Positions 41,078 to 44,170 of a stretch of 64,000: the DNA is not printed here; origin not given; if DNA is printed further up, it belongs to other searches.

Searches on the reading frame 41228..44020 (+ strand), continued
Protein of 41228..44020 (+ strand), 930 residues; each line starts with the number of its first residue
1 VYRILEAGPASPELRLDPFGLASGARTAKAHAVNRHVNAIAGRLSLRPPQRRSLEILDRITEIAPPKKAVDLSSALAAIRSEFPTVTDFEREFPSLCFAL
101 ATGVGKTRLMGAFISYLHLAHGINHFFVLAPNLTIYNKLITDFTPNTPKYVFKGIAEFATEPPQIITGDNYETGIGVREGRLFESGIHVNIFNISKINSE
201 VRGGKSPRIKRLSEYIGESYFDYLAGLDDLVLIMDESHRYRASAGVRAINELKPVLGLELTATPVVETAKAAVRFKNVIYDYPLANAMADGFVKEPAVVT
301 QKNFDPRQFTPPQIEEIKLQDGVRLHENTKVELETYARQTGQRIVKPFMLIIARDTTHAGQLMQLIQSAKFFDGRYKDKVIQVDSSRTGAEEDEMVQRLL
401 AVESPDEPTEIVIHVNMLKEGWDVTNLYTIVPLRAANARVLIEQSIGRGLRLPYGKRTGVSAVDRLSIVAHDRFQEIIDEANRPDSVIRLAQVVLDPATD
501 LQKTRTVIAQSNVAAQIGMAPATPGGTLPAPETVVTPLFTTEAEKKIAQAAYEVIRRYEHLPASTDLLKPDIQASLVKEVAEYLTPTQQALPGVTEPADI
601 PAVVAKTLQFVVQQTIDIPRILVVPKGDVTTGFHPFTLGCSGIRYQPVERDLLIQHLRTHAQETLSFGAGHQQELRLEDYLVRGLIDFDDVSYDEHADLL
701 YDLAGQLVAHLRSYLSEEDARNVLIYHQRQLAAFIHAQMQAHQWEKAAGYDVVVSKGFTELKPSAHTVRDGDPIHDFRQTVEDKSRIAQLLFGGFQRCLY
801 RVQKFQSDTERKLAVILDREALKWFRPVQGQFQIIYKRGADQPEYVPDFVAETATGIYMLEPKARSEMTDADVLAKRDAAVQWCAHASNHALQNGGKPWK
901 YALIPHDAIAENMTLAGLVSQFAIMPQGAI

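Call 47: get_annotated_region(hit=H21, flank=12000)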
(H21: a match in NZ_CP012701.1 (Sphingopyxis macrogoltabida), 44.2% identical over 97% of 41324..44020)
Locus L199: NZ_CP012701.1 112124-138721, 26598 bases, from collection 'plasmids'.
description: Sphingopyxis macrogoltabida strain EY-1 isolate activated sludge plasmid 1, complete sequence
organism: Sphingopyxis macrogoltabida (NCBI taxid 33050)
taxonomy: Bacteria; Pseudomonadota; Alphaproteobacteria; Sphingomonadales; Sphingomonadaceae; Sphingopyxis; Sphingopyxis macrogoltabida
host: -; source: whole organism,activated sludge; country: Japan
typing (MOB-suite, as given by PLSDB): mobilizable; replicon rep_cluster_542; relaxase MOBF
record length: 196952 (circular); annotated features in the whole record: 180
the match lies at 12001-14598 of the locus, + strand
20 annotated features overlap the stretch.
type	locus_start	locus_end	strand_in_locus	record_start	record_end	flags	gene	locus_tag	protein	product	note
CDS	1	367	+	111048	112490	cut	-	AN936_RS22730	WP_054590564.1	conjugal transfer protein TraH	-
CDS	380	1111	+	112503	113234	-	-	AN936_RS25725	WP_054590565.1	conjugal transfer protein TraG N-terminal domain-containing protein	-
CDS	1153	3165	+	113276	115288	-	-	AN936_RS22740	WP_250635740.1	conjugal transfer protein TraG N-terminal domain-containing protein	-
CDS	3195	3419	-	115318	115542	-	-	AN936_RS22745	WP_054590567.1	hypothetical protein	-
CDS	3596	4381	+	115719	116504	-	-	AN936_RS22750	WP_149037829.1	hypothetical protein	-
CDS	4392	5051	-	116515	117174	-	-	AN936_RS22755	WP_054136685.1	hypothetical protein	-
CDS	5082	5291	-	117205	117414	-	-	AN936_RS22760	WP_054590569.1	hypothetical protein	-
CDS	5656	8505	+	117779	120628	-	-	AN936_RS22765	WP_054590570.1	SNF2-related protein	-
CDS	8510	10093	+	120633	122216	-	-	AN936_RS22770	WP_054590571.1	hypothetical protein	-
CDS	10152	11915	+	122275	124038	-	-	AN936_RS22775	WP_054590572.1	site-specific DNA-methyltransferase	GO:0006306 - DNA methylation [Evidence IEA]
CDS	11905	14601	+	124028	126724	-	-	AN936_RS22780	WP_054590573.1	DEAD/DEAH box helicase family protein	-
CDS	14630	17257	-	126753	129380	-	-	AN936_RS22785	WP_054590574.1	AAA family ATPase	GO:0006302 - double-strand break repair [Evidence IEA]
CDS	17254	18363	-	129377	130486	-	-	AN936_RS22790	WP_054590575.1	DNA repair exonuclease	-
CDS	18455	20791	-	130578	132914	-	-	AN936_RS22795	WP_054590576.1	AAA family ATPase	-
CDS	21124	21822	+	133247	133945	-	-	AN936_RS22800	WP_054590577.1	hypothetical protein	-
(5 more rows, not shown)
